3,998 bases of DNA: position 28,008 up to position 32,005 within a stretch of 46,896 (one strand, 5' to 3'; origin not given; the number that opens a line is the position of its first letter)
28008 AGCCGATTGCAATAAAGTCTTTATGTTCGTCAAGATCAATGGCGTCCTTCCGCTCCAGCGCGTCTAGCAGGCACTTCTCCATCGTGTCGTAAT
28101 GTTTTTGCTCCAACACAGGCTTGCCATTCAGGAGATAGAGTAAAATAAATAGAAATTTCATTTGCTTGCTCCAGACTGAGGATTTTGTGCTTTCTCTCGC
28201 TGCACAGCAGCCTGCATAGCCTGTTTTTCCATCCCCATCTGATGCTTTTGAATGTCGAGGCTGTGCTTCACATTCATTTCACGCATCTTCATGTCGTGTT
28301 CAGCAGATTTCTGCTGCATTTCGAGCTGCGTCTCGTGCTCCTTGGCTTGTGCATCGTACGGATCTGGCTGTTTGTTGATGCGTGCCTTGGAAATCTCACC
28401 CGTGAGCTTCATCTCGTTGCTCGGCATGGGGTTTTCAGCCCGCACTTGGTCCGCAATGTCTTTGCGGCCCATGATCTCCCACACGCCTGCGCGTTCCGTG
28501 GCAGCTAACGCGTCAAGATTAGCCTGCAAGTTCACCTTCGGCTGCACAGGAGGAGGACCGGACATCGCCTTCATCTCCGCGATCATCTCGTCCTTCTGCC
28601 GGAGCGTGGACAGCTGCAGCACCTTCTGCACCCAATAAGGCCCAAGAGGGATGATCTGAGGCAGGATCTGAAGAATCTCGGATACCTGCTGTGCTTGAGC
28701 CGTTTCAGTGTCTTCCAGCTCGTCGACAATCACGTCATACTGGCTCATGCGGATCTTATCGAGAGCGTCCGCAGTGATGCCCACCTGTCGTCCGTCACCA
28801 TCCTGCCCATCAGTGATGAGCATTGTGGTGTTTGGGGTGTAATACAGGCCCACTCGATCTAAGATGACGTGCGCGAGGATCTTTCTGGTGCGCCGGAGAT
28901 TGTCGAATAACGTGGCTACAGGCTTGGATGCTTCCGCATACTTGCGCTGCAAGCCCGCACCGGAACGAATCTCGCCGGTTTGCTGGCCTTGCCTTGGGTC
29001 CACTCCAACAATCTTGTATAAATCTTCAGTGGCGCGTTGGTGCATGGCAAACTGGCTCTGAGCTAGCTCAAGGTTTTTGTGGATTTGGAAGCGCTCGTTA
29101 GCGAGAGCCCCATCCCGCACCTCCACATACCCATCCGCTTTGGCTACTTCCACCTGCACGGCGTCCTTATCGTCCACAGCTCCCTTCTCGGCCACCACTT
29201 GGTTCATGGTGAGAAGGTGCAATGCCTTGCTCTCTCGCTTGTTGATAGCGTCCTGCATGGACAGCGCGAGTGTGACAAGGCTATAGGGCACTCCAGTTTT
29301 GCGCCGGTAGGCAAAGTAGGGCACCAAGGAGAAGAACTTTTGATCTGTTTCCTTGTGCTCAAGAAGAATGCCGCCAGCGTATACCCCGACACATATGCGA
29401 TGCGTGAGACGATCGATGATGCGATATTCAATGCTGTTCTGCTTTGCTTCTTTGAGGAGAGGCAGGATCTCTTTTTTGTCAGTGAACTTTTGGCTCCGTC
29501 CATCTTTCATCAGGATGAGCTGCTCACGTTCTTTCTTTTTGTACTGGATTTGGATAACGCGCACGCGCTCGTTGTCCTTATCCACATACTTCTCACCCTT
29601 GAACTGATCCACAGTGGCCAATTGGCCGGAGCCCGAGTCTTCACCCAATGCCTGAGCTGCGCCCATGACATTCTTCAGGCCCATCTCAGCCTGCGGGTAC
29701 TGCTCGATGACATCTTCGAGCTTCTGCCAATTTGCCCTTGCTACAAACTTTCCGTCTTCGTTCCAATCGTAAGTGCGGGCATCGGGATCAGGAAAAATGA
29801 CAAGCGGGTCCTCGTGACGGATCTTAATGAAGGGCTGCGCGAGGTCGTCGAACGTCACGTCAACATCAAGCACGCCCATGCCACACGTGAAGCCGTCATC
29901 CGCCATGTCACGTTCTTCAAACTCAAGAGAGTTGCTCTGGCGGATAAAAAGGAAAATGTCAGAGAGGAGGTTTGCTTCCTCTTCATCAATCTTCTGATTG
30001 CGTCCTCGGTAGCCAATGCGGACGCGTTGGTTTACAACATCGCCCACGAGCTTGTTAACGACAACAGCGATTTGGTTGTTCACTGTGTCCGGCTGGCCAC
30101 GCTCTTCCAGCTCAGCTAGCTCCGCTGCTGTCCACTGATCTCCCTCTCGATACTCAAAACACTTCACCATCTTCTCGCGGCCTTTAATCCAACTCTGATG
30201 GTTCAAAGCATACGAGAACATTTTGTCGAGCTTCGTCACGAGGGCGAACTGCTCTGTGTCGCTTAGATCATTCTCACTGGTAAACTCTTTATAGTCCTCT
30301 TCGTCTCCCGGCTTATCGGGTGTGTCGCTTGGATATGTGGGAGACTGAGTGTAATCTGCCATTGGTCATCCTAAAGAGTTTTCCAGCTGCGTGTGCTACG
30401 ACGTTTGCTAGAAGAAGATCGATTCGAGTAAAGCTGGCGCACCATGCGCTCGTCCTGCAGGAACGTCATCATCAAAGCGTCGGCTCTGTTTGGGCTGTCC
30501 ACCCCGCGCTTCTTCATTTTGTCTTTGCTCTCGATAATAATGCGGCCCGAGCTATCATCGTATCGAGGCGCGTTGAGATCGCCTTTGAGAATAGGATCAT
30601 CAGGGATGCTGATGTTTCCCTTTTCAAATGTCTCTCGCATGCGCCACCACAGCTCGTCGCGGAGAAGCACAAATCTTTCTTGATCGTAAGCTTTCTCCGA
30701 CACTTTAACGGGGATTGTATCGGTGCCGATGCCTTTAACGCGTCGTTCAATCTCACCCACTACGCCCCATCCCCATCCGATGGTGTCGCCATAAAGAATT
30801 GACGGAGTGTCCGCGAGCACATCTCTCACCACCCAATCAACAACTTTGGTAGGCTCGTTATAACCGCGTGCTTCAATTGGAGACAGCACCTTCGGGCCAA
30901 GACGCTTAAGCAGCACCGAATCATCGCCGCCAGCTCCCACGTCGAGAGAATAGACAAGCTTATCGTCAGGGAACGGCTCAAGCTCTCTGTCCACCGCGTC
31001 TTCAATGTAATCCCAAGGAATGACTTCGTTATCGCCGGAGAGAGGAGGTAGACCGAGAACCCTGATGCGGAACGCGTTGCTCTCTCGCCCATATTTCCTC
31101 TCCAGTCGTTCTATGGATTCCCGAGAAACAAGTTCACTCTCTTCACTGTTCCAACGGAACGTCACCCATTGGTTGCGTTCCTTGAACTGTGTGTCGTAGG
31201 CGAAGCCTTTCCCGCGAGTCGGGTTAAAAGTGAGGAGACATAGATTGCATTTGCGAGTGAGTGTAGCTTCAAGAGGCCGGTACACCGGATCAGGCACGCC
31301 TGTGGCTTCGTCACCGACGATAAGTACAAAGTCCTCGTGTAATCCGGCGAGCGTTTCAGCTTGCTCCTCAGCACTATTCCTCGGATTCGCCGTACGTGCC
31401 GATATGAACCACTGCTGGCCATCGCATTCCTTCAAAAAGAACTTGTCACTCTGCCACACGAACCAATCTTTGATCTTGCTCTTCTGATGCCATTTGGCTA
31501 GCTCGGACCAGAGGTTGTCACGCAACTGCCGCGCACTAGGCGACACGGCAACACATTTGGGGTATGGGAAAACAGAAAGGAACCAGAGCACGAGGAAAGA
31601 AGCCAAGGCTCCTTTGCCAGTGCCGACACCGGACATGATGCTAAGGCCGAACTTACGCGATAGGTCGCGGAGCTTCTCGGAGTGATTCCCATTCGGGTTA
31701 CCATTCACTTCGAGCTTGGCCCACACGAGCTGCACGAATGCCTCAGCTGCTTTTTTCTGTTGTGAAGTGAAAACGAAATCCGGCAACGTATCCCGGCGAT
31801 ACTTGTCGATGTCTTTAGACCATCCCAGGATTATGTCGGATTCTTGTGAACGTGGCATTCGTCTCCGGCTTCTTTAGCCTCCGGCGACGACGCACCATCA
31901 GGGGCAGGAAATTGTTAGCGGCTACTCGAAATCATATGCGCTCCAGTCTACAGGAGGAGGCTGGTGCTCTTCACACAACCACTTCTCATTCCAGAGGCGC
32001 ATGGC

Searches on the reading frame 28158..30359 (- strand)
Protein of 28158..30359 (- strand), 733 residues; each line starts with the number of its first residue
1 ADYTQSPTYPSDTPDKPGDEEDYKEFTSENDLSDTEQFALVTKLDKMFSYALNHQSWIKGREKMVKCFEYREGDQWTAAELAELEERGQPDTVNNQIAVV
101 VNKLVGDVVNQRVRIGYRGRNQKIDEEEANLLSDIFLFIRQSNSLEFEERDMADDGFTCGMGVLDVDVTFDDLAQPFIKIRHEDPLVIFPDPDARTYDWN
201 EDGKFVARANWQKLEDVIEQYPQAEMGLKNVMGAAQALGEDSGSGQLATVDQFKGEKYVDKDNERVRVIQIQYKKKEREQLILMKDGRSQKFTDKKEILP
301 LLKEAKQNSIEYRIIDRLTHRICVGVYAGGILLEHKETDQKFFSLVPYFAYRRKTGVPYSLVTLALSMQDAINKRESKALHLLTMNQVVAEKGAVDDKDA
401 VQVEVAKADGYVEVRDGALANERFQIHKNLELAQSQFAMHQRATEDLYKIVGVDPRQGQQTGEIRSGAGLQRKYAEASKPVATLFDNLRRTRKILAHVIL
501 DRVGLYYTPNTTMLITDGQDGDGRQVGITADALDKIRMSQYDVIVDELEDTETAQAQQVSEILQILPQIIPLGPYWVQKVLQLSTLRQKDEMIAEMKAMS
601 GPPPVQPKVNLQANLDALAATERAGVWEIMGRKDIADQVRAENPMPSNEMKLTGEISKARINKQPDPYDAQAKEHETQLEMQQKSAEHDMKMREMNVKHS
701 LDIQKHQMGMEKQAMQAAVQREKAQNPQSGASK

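Call 21: search_protein_families(library=phrogs, proteins=[window:28158-30359:-], max_evalue=0.001)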
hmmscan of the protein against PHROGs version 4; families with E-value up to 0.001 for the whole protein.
window:28158-30359:- (733 aa): 3 families
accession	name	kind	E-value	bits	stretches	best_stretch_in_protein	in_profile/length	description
phrog_156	-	head and packaging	1.8e-89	302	1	39-720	10-662/681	portal protein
phrog_32380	-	unknown function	0.00038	20.8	1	58-172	18-131/287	-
phrog_18470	-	head and packaging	0.00038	20.7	1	30-112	12-90/232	portal protein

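Call 55: search_dna_similar(query=window:28158-30359:-, collection=phages, mode=protein, max_evalue=1e-10, max_rows=15)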
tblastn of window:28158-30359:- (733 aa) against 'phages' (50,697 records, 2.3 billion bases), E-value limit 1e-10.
Records with a match: 269; places in all: 269; records where one place covers at least 80% of the query: 10.
Best place of each record, by identity: <60% 269.
By first word of the organism name: Stx2a-converting 80; Escherichia 68; Ralstonia 31; Stx2-converting 12; Pseudomonas 11; Burkholderia 10; Klebsiella 6; Shigella 6; Stx 6; Erwinia 5; and 19 more.
By host as written in the record: - 104; Escherichia coli K514 (EHEC) 7; Ralstonia pseudosolanacearum 6; Ralstonia solanacearum 5; Ralstonia pseudosolanacearum I-31 (MT043) 5; Pseudomonas aeruginosa 4; Burkholderia cenocepacia 4; Ralstonia pseudosolanacearum I-15 (MT014) 4; and 92 more.
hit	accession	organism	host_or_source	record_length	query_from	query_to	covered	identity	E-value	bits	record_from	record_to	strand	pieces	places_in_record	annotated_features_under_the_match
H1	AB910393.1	Pseudomonas phage KPP25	Pseudomonas aeruginosa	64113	60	733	92%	23.9%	3e-20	102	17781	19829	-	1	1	structural protein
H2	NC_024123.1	Pseudomonas phage KPP25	Pseudomonas aeruginosa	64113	60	733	92%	23.9%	3e-20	102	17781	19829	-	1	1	portal protein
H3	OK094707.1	Pseudomonas phage YMC17/07/R4900a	Pseudomonas aeruginosa YMC17/07/R4900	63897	60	733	92%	23.6%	6e-21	104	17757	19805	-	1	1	hypothetical protein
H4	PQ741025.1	Pseudomonas phage CRPAP1904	Pseudomonas aeruginosa CRPA190 ...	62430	60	733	92%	23.6%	4e-21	105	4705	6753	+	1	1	portal protein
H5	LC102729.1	Pseudomonas phage phiR18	-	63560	60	733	92%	23.5%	3e-21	105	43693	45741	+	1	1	hypothetical protein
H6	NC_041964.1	Pseudomonas phage phiR18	-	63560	60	733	92%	23.5%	3e-21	105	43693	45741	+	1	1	portal protein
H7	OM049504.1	Acidovorax phage AP1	Paracidovorax oryzae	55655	58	615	76%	26.5%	9e-24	114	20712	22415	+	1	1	structural protein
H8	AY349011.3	Burkholderia phage Bcep22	-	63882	17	561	74%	25.4%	4e-24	115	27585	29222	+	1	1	phage portal protein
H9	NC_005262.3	Burkholderia phage Bcep22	-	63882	17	561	74%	25.4%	4e-24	115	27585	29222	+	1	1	portal protein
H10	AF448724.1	Sinorhizobium phage PBC5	Sinorhizobium meliloti 2011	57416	9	601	81%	23.1%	2e-20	103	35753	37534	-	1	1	orf43: unknown | orf41: unknown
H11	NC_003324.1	Sinorhizobium phage PBC5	Sinorhizobium meliloti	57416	9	601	81%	23.1%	2e-20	103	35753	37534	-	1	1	portal protein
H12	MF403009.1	Agrobacterium phage Atu_ph08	Agrobacterium tumefaciens C58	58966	10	601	81%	23.1%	5e-23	111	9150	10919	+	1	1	portal protein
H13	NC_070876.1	Agrobacterium phage Atu_ph08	Agrobacterium tumefaciens C58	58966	10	601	81%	23.1%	5e-23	111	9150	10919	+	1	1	portal protein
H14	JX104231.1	Burkholderia phage BcepMigl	Burkholderia cenocepacia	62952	17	561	74%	25.0%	7e-21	104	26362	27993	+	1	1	portal protein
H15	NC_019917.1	Burkholderia phage BcepMigl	Burkholderia cenocepacia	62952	17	561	74%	25.0%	7e-21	104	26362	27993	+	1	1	portal protein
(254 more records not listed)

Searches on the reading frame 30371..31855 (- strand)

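Call 21: search_protein_families(library=phrogs, proteins=[window:30371-31855:-], max_evalue=0.001)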
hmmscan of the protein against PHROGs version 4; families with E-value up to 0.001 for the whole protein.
window:30371-31855:- (494 aa): 3 families
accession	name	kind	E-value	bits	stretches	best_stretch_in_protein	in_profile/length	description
phrog_5902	-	unknown function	5.1e-41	142.1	1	70-308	51-293/359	-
phrog_2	-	head and packaging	1e-33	118.1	1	63-478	275-597/807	terminase large subunit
phrog_20197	-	unknown function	0.00071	20.5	0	72-143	53-122/158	-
